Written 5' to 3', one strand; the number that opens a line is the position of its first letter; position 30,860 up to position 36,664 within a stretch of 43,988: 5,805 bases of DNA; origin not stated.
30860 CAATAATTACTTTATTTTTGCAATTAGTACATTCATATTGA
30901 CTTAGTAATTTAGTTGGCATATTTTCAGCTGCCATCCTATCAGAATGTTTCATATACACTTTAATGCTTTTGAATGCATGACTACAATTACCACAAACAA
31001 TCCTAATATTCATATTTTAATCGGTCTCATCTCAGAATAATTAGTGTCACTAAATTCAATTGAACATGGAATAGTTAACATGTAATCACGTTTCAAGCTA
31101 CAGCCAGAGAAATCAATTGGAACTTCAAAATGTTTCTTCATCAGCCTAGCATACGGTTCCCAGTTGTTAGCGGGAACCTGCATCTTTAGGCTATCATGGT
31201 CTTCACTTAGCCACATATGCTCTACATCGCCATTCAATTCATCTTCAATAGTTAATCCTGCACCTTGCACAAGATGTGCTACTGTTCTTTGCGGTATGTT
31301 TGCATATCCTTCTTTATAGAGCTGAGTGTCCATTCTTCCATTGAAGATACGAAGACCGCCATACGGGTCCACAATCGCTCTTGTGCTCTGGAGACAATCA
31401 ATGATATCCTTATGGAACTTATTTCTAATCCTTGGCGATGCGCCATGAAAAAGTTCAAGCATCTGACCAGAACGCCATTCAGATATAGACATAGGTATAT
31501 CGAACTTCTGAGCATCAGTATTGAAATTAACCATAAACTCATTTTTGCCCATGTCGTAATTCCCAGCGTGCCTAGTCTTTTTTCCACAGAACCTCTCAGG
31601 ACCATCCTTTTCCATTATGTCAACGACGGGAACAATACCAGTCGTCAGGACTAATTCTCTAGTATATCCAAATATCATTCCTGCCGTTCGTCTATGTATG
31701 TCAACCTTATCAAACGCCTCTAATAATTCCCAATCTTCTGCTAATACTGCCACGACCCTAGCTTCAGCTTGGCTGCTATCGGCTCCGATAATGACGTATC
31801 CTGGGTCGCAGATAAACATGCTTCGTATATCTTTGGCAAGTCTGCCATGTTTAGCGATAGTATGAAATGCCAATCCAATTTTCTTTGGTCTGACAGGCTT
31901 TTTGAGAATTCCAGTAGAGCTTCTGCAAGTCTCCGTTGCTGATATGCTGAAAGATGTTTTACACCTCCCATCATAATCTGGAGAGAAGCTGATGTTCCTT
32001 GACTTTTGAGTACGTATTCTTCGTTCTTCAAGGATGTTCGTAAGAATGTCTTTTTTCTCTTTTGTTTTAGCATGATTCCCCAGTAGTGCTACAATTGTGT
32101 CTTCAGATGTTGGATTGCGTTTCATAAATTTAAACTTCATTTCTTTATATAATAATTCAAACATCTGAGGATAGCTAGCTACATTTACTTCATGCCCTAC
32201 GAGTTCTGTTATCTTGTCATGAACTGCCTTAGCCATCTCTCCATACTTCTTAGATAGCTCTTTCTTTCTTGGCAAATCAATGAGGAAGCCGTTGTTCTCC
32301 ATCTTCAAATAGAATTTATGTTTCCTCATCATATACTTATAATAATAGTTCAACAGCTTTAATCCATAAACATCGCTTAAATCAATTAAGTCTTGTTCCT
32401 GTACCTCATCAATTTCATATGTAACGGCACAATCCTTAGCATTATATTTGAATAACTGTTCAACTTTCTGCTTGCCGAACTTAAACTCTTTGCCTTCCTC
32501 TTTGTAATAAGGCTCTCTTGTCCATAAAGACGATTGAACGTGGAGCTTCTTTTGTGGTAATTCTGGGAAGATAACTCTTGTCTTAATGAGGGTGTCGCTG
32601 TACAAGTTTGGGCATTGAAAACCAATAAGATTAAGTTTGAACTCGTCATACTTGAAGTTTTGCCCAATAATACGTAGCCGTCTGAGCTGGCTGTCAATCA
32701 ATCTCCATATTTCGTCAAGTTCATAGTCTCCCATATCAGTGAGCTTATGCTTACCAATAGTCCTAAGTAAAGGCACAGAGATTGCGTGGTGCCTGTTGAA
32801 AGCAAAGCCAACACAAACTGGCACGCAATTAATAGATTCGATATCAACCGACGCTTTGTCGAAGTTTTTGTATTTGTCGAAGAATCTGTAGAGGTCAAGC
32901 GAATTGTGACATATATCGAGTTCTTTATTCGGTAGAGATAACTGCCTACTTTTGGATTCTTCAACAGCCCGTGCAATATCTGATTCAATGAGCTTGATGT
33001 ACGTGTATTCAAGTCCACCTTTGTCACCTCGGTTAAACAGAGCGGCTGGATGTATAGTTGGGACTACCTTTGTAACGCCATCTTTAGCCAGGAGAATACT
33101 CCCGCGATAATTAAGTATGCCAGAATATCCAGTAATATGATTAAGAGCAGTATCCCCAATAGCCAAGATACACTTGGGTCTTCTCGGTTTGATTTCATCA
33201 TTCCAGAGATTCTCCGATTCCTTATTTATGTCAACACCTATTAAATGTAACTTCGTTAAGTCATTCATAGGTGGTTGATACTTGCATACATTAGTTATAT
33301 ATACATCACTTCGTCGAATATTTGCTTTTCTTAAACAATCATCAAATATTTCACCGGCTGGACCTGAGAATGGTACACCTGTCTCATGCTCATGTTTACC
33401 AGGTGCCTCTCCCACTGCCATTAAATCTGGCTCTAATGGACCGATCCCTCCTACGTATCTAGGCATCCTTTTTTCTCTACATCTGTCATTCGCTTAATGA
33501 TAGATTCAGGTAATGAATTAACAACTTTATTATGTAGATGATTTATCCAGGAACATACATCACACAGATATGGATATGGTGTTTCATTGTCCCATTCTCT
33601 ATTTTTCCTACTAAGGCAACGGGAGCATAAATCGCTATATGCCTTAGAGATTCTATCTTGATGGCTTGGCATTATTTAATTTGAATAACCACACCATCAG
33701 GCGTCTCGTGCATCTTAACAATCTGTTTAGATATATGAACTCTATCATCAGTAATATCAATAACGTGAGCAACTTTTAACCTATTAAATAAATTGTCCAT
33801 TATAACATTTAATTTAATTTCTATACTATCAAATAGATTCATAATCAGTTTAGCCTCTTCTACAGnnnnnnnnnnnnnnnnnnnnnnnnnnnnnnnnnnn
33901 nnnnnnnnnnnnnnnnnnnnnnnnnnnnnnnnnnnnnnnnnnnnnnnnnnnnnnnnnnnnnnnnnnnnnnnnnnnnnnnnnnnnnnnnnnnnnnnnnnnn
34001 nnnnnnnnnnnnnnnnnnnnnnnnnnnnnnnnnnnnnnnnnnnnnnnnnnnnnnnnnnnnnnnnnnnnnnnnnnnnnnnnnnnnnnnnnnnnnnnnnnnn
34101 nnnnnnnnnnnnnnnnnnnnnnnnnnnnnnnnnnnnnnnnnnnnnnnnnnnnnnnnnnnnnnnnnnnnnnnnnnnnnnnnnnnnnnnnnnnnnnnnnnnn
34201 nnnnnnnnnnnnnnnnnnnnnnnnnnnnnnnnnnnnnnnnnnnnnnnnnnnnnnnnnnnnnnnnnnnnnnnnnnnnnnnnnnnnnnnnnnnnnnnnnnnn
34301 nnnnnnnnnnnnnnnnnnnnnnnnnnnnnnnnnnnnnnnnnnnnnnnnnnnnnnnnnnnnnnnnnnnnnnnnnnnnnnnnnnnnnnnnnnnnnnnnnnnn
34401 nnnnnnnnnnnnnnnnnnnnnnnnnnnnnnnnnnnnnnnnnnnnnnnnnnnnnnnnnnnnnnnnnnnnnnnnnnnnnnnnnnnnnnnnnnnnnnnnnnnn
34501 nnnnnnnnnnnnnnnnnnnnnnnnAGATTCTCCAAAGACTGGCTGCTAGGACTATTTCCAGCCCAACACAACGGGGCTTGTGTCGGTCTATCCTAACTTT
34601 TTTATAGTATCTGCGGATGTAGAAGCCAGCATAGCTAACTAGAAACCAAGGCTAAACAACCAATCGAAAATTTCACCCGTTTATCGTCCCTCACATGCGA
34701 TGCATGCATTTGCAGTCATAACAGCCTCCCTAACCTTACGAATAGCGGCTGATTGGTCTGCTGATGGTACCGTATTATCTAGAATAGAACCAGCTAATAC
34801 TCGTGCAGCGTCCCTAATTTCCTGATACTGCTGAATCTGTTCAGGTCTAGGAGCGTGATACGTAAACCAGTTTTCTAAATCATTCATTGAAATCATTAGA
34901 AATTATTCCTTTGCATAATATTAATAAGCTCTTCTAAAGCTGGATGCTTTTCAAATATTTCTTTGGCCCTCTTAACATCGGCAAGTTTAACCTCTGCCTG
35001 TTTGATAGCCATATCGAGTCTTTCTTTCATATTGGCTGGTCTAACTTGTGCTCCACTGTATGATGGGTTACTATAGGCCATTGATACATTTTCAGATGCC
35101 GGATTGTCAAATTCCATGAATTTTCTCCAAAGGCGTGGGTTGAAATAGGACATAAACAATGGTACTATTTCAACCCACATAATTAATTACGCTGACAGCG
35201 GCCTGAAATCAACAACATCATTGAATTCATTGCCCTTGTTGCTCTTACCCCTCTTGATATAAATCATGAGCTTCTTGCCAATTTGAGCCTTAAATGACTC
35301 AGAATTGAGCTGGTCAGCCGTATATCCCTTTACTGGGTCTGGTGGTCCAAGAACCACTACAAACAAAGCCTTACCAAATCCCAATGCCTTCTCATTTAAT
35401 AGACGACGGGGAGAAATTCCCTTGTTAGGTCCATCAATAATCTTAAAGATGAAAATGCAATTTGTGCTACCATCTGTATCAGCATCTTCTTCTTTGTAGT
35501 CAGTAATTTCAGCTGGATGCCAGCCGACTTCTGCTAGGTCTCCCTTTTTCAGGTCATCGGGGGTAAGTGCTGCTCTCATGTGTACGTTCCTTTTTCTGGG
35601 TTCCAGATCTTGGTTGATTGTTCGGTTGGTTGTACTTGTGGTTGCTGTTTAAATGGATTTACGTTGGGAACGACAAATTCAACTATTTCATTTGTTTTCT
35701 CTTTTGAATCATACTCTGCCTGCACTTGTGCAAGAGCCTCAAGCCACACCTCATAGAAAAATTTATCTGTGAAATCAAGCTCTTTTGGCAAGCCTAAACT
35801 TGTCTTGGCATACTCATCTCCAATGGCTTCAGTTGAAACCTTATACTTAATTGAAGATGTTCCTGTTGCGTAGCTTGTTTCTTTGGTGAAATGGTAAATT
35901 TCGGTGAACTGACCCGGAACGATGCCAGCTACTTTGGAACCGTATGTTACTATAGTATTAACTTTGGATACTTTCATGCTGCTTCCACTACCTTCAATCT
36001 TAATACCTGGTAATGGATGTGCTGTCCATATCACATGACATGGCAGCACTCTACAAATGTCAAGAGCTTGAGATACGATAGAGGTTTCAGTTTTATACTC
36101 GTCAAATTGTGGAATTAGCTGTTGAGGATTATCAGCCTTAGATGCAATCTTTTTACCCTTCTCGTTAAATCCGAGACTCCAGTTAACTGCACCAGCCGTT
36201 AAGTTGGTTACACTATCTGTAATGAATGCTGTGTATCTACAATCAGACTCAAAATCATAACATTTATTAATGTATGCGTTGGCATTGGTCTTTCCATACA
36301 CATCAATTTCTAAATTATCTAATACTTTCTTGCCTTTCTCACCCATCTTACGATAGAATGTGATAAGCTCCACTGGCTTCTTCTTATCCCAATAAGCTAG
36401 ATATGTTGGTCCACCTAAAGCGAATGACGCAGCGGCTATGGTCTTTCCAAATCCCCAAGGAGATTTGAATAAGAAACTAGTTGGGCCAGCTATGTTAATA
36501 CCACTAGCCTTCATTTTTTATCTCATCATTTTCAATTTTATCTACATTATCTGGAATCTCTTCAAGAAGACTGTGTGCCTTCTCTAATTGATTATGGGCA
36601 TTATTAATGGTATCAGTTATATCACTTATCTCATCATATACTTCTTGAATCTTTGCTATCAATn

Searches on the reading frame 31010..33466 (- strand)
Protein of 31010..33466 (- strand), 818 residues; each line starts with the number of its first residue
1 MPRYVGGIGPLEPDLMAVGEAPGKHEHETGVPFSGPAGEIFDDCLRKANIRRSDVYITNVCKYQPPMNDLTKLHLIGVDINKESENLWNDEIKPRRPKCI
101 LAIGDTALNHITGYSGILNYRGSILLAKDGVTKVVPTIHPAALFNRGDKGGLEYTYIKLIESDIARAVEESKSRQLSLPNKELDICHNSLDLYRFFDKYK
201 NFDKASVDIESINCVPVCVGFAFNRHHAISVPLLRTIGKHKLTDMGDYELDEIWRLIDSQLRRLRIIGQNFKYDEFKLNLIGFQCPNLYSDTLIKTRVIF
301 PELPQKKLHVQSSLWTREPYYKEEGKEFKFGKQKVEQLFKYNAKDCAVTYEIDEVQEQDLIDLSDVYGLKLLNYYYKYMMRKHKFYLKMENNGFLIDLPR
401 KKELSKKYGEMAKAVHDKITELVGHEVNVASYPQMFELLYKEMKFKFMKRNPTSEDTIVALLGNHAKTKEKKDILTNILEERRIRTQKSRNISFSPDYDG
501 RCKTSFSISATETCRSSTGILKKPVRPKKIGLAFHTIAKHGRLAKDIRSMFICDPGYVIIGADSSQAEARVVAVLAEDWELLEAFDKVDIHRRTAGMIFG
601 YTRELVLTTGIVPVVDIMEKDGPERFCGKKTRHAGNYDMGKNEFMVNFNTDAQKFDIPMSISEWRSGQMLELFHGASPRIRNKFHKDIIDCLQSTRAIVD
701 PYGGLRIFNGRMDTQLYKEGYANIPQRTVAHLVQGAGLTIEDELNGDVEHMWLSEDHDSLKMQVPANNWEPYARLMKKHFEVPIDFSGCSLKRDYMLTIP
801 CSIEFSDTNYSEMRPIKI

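Call 9: search_protein_families(library=pfam, proteins=[window:31010-33466:-], max_evalue=0.01)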
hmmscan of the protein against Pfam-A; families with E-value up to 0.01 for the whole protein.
window:31010-33466:- (818 aa): 2 families
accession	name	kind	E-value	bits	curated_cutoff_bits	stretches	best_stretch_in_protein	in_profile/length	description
PF00476.26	DNA_pol_A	-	3.8e-25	89.1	34.3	1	402-604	5-200/381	DNA polymerase family A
PF03167.25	UDG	-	1.5e-24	87.1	24.3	1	8-146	3-124/141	Uracil DNA glycosylase superfamily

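Call 31: search_dna_similar(query=window:31010-33466:-, collection=phages, mode=protein, max_rows=25)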
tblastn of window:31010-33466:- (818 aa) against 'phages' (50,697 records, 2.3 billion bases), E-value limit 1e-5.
Records with a match: 203; places in all: 203; records where one place covers at least 80% of the query: 3.
Best place of each record, by identity: <60% 203.
By first word of the organism name: Mycobacterium 121; Bacillus 20; Bacteriophage 18; Arthrobacter 13; Caudoviricetes 3; Enterococcus 3; Vibrio 2; Brevundimonas 2; Acinetobacter 2; Salmonella 2; and 14 more.
By host as written in the record: Mycobacterium smegmatis mc2 155 96; - 27; Mycobacterium smegmatis mc#155 16; Arthrobacter sp. ATCC 21022 13; Mycobacterium smegmatis mc2155 4; Bacillus cereus 4; Brevundimonas pondensis LVF1 2; Homo sapiens 2; and 31 more.
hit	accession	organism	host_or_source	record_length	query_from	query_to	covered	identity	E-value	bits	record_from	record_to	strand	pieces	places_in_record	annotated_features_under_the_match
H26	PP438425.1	Microcystis phage Mel-JY34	Microcystis elabens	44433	9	814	99%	26.9%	7e-51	200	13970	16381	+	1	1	DNA polymerase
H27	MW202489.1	Bacteriophage sp.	Manatee Spring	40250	9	814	99%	25.3%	3e-47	189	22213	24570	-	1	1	DNA polymerase | hypothetical protein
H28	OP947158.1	Desulfofustis phage LS06-2018-MD01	-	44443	9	765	93%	26.2%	4e-37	157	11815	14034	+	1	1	DNA polymerase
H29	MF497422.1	Vibrio phage vB_VspS_VS-ABTNL-3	Vibrio splendidus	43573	15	518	62%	24.2%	7e-17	92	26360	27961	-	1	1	3'-5'exonuclease and polymerase domain protein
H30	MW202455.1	Caudoviricetes sp.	Manatee Spring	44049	7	469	57%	23.9%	5e-18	96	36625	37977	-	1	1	DNA polymerase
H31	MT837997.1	Bacteriophage sp.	human fecal samples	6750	157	599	54%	24.7%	4e-11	73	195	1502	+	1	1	record has no annotation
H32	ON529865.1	Brevundimonas phage vB_BpoS-StAshley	Brevundimonas pondensis LVF1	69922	5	600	46%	28.1%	9e-11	130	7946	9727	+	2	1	DNA polymerase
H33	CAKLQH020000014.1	Acinetobacter phage MD-2021a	not known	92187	171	606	53%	24.1%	7e-12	76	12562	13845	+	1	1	polA: DNA polymerase I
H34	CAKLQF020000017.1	Acinetobacter phage MD-2021a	not known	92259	171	606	53%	24.1%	7e-12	76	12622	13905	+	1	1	polA: DNA polymerase I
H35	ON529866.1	Brevundimonas phage vB_BpoS-MaInes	Brevundimonas pondensis LVF1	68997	5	600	46%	27.8%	8e-11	129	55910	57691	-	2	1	DNA polymerase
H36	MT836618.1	Bacteriophage sp.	human fecal samples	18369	388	794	50%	25.4%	6e-13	79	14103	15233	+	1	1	record has no annotation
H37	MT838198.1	Bacteriophage sp.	human fecal samples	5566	387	786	49%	25.1%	3e-15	86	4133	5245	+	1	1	record has no annotation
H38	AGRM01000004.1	Salmonella enterica subsp. houtenae str. ATCC BAA-1581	Homo sapiens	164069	202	600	49%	25.1%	2e-10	71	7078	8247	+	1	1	DNA-directed DNA polymerase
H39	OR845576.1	Escherichia phage ECO95 1-6-1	Escherichia coli O157:H7 ATCC 43895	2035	202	600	49%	24.8%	3e-11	73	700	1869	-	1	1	record has no annotation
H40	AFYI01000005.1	Salmonella enterica subsp. enterica serovar Infantis str. ...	Homo sapiens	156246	202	600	49%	24.8%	6e-11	73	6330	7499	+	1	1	DNA-directed DNA polymerase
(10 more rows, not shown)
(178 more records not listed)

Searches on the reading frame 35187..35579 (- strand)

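Call 32: search_protein_families(library=pfam, proteins=[window:35187-35579:-], max_evalue=0.05)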
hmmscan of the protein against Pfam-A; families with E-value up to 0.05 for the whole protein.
window:35187-35579:- (130 aa): 1 family
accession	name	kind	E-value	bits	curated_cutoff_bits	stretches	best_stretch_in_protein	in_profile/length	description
PF05037.18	DUF669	-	0.0013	19.2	21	1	94-129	97-132/138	Protein of unknown function (DUF669)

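Call 112: search_protein_families(library=phrogs, proteins=[window:35187-35579:-], max_evalue=0.01)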
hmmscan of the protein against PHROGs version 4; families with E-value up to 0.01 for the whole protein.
window:35187-35579:- (130 aa): 0 families

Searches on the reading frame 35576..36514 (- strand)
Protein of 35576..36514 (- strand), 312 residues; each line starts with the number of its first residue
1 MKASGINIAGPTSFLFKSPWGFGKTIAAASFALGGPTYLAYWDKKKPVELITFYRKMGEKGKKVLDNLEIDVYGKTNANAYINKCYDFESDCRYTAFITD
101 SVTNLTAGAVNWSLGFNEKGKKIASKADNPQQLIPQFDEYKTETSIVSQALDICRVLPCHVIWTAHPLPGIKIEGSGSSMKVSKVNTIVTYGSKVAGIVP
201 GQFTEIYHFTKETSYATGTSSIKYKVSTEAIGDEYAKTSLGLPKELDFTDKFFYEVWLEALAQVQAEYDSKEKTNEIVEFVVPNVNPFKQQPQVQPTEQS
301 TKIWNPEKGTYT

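Call 9: search_protein_families(library=pfam, proteins=[window:35576-36514:-], max_evalue=0.01)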
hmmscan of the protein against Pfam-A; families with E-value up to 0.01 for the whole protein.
window:35576-36514:- (312 aa): 1 family
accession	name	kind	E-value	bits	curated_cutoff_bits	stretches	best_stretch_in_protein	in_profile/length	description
PF13479.12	AAA_24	-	0.00065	20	27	1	19-213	10-172/195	AAA domain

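Call 112: search_protein_families(library=phrogs, proteins=[window:35576-36514:-], max_evalue=0.01)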
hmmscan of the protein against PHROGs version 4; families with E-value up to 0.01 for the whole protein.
window:35576-36514:- (312 aa): 0 families
